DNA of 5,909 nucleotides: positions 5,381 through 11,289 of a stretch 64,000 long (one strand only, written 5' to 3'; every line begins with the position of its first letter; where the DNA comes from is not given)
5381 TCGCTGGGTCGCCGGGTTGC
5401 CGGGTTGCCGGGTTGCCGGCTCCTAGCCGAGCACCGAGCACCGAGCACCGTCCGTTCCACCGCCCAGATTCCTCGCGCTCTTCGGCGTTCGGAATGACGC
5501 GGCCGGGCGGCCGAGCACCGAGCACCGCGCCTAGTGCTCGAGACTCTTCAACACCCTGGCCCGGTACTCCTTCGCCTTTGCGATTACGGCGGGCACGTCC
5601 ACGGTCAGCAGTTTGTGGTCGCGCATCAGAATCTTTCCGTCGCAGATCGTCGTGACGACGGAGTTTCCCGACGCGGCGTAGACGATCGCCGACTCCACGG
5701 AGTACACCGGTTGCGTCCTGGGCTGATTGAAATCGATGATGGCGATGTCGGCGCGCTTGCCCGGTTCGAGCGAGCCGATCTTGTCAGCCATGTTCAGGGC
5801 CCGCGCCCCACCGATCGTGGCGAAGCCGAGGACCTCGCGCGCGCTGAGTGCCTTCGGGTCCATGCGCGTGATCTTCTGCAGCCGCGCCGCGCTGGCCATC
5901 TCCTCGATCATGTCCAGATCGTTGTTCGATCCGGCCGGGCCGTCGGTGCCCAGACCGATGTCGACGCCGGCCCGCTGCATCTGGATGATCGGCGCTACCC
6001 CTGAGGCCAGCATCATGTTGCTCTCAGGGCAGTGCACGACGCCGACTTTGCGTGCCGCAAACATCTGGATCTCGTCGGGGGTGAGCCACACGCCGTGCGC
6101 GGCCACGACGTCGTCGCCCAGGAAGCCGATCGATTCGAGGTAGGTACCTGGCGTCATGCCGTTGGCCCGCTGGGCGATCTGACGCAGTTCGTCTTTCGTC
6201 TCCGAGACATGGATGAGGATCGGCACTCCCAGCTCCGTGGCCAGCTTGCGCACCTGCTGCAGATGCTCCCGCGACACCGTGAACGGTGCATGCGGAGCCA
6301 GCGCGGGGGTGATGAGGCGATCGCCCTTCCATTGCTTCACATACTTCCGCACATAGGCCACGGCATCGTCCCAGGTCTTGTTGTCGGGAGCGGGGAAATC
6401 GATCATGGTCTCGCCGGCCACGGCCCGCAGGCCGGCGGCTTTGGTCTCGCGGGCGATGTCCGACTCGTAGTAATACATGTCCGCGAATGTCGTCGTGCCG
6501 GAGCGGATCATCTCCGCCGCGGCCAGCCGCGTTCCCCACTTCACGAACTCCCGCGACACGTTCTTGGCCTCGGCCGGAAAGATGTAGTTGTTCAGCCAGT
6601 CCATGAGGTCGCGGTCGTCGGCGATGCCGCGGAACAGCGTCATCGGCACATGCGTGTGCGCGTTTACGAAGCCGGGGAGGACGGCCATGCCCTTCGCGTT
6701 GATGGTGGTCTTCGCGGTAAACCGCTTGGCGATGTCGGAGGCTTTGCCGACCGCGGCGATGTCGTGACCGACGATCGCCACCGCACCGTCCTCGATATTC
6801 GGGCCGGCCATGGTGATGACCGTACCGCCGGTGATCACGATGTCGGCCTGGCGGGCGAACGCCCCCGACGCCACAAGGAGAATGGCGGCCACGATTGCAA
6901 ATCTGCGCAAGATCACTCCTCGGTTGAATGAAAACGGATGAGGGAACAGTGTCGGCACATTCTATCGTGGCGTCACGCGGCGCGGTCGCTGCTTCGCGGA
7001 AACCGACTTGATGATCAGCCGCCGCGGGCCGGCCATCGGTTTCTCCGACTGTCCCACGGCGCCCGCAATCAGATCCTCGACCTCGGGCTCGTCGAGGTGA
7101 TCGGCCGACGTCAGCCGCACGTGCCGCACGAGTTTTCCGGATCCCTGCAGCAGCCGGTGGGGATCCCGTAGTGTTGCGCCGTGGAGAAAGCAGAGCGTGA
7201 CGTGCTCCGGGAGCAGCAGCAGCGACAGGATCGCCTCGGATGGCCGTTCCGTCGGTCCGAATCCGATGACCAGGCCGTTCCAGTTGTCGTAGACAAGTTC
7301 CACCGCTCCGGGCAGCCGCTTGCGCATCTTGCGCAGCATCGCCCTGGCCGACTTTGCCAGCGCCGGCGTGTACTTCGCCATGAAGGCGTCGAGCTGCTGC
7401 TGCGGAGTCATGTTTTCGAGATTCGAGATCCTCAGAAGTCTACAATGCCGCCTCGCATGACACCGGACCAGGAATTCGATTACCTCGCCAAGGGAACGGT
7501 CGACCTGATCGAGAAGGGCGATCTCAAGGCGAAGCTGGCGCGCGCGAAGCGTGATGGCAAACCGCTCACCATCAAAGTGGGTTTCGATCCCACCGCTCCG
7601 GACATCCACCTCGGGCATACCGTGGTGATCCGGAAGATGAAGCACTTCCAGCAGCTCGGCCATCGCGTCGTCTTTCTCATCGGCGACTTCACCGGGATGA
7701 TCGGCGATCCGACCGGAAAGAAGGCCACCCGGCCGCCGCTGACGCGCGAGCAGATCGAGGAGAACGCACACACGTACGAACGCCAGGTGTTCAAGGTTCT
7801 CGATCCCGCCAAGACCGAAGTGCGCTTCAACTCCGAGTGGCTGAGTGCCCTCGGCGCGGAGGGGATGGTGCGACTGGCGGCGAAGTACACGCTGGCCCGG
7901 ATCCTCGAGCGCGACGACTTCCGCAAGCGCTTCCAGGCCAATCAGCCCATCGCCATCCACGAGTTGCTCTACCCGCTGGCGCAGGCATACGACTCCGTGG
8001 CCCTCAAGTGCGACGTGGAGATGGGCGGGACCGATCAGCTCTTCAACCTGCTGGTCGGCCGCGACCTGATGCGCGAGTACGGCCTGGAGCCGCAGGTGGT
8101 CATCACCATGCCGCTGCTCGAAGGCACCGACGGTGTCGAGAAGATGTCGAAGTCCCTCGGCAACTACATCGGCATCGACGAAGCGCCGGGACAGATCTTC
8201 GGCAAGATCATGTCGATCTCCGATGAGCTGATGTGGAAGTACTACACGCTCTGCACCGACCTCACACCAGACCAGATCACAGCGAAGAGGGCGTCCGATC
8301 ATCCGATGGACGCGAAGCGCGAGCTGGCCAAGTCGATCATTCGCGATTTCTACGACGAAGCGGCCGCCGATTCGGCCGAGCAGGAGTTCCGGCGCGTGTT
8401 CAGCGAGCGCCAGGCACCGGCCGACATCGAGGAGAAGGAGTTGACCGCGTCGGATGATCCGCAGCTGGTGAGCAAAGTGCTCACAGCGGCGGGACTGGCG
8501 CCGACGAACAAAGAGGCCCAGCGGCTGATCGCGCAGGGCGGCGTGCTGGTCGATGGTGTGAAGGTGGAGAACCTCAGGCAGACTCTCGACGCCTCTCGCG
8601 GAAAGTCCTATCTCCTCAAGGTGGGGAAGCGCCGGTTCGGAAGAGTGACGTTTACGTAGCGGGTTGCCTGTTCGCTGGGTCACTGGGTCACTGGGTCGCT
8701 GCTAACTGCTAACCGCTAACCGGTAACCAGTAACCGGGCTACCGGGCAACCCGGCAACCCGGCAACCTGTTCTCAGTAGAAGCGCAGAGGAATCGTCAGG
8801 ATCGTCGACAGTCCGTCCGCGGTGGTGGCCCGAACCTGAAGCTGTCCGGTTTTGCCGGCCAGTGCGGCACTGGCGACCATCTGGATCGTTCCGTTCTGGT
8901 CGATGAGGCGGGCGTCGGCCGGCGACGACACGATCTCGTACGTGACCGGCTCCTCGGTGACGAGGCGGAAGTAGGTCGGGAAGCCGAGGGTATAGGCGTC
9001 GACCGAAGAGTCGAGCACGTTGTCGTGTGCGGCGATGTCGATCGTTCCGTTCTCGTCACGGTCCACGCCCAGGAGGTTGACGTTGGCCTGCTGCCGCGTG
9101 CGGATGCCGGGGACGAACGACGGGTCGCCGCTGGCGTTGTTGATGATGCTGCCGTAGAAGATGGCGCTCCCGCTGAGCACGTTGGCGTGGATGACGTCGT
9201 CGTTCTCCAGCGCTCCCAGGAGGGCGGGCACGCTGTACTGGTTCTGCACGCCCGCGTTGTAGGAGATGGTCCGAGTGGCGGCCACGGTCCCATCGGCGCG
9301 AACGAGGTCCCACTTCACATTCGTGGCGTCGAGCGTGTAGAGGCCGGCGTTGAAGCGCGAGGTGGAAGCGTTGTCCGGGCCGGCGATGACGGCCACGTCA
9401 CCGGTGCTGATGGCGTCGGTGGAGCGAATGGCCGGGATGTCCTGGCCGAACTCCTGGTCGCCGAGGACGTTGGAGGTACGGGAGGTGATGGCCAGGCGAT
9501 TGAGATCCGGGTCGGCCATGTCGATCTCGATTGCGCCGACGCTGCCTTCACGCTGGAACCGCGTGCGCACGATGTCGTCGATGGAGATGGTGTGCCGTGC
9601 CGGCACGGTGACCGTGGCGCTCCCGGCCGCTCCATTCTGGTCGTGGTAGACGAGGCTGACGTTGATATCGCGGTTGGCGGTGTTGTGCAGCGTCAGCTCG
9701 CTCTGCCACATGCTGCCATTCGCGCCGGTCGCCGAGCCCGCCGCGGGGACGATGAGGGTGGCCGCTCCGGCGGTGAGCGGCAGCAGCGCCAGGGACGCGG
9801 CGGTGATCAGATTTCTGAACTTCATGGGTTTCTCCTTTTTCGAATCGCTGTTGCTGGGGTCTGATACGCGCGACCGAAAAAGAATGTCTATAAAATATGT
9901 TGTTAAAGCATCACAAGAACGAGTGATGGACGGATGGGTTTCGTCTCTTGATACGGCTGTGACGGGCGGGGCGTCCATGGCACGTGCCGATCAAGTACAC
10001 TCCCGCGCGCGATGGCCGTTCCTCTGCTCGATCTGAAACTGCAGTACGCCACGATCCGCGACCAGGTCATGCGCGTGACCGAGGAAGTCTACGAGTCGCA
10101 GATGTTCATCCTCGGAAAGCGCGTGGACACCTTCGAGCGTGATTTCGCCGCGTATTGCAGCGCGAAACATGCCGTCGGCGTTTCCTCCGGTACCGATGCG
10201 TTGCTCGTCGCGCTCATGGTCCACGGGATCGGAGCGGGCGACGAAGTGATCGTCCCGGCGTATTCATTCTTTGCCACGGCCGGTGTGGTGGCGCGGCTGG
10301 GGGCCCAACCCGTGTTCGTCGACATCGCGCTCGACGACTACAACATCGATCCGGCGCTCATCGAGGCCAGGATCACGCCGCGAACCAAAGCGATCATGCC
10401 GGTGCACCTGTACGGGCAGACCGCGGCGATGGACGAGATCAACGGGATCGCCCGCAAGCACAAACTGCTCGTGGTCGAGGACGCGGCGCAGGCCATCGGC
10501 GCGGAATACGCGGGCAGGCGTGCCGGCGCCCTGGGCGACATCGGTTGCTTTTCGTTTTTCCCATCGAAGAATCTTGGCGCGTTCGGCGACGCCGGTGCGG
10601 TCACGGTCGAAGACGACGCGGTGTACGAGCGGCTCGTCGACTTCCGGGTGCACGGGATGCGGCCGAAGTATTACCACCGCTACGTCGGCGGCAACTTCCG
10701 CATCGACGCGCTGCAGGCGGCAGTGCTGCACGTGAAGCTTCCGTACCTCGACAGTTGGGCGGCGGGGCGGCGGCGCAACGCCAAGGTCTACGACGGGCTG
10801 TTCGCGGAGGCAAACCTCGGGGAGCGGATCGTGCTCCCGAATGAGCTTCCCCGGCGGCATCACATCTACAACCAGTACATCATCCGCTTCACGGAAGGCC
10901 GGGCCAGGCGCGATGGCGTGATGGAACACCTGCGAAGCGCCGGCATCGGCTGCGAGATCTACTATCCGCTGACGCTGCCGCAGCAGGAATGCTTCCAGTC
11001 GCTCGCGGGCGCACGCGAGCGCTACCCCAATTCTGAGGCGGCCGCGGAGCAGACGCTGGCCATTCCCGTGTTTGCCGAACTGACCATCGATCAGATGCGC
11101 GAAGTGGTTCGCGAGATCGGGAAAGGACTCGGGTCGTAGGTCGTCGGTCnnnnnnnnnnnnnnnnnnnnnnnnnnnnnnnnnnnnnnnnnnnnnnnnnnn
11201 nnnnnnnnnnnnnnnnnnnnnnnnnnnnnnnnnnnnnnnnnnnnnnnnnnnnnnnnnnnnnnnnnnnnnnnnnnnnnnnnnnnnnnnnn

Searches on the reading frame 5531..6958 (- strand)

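Call 24: search_protein_families(library=ncbifam, proteins=[window:5531-6958:-], max_evalue=0.00001)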
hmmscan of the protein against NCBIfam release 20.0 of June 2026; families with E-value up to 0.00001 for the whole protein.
window:5531-6958:- (475 aa): 44 families (the best 25 are shown)
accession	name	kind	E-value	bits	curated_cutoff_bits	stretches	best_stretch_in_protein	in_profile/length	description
NF006549.0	PRK09045.1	equivalog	3.6e-138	460.9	540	1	36-471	6-441/444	TRZ/ATZ family hydrolase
NF004701.0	PRK06038.1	equivalog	1.5e-137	458.8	609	1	37-465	3-422/432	N-ethylammeline chlorohydrolase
NF006252.0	PRK08393.1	equivalog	8.9e-124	413.7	617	1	40-464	3-418/424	N-ethylammeline chlorohydrolase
NF005557.0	PRK07228.1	equivalog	1.6e-110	369.9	522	1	40-472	3-440/445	5'-deoxyadenosine deaminase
NF006055.0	PRK08203.1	equivalog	6e-85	285.5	532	2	199-471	186-452/455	8-oxoguanine deaminase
NF004995.0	PRK06380.1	subfamily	5.8e-83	279.2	567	1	42-458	5-412/418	metal-dependent hydrolase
NF005211.0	PRK06687.1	equivalog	2.4e-81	273.7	703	1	56-455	20-419/419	TRZ/ATZ family protein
NF012037.0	PRK15493.1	equivalog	1.8e-79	267.6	779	1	45-467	8-431/435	bifunctional S-methyl-5'-thioadenosine deaminase/S-adenosylhomocysteine deaminase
TIGR02967.1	guan_deamin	equivalog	1.3e-66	225.2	375.4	1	55-414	4-366/401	guanine deaminase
NF005540.0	PRK07203.1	equivalog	4.9e-65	219.9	444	1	40-473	2-442/444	putative aminohydrolase SsnA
NF009059.0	PRK12393.1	equivalog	5.7e-63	213.2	543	1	60-469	31-455/460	amidohydrolase family protein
TIGR03314.1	Se_ssnA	subfamily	1.3e-61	208.8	455.5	1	41-471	2-439/441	putative selenium metabolism protein SsnA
NF006679.0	PRK09228.1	subfamily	9.5e-61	205.8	351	1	55-413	29-390/433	guanine deaminase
NF006056.0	PRK08204.1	subfamily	2.7e-59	201.1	391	1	38-472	3-443/449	hypothetical protein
NF004801.0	PRK06151.1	subfamily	1.1e-50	172.9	416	1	194-472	187-465/491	chlorohydrolase family protein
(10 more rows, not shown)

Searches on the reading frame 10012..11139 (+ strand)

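Call 24: search_protein_families(library=ncbifam, proteins=[window:10012-11139:+], max_evalue=0.00001)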
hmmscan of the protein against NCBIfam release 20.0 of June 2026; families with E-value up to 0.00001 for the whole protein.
window:10012-11139:+ (375 aa): 17 families
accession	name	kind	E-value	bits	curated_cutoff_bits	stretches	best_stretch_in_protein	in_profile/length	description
TIGR03588.1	PseC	equivalog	3e-68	230.5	423.5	1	15-370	9-377/380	UDP-4-amino-4,6-dideoxy-N-acetyl-beta-L-altrosamine transaminase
NF008687.0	PRK11706.1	equivalog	5.3e-65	219.6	375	1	45-369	40-370/375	dTDP-4-amino-4,6-dideoxygalactose transaminase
NF008658.2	PRK11658.1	equivalog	4.7e-58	196.6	631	1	13-369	10-373/379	UDP-4-amino-4-deoxy-L-arabinose aminotransferase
TIGR04181.1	NHT_00031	hypoth_equivalog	8.1e-57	192.7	420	1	33-352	27-357/359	LegC family aminotransferase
TIGR02379.1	ECA_wecE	subfamily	2.7e-52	177.8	434.85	1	48-369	43-371/376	dTDP-4-amino-4,6-dideoxy-D-glucose transaminase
TIGR04427.1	PLP_DesI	equivalog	1.5e-47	162.6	650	1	35-366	51-376/390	dTDP-4-dehydro-6-deoxyglucose aminotransferase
NF011936.0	PRK15407.1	equivalog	2.8e-46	158.1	423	2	32-215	61-251/440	lipopolysaccharide biosynthesis protein RfbH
NF005816.0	PRK07682.1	equivalog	2.7e-10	39.4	620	1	54-159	92-204/390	aminotransferase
NF004770.0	PRK06108.1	subfamily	3e-08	32.9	422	1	41-158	86-210/396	pyridoxal phosphate-dependent aminotransferase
NF006488.0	PRK08912.1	equivalog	7.7e-08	31.6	498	1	54-146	89-184/387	aminotransferase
NF004621.0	PRK05957.1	equivalog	1.8e-07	30.2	498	1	51-159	88-201/389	pyridoxal phosphate-dependent aminotransferase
NF005817.0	PRK07683.1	equivalog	2.8e-07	29.6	575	1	57-149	95-192/387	aminotransferase A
NF006569.0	PRK09082.1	subfamily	4.1e-07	29.4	420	1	43-139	82-178/386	methionine aminotransferase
NF041364.1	GntC_guanitoxin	equivalog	8.3e-07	28.2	415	1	50-157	59-173/356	guanitoxin biosynthesis PLP-dependent (S)-gamma-hydroxy-L-arginine cyclodehydratase GntC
NF009079.0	PRK12414.1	subfamily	8.4e-07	28.3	481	1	51-139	90-177/384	methionine aminotransferase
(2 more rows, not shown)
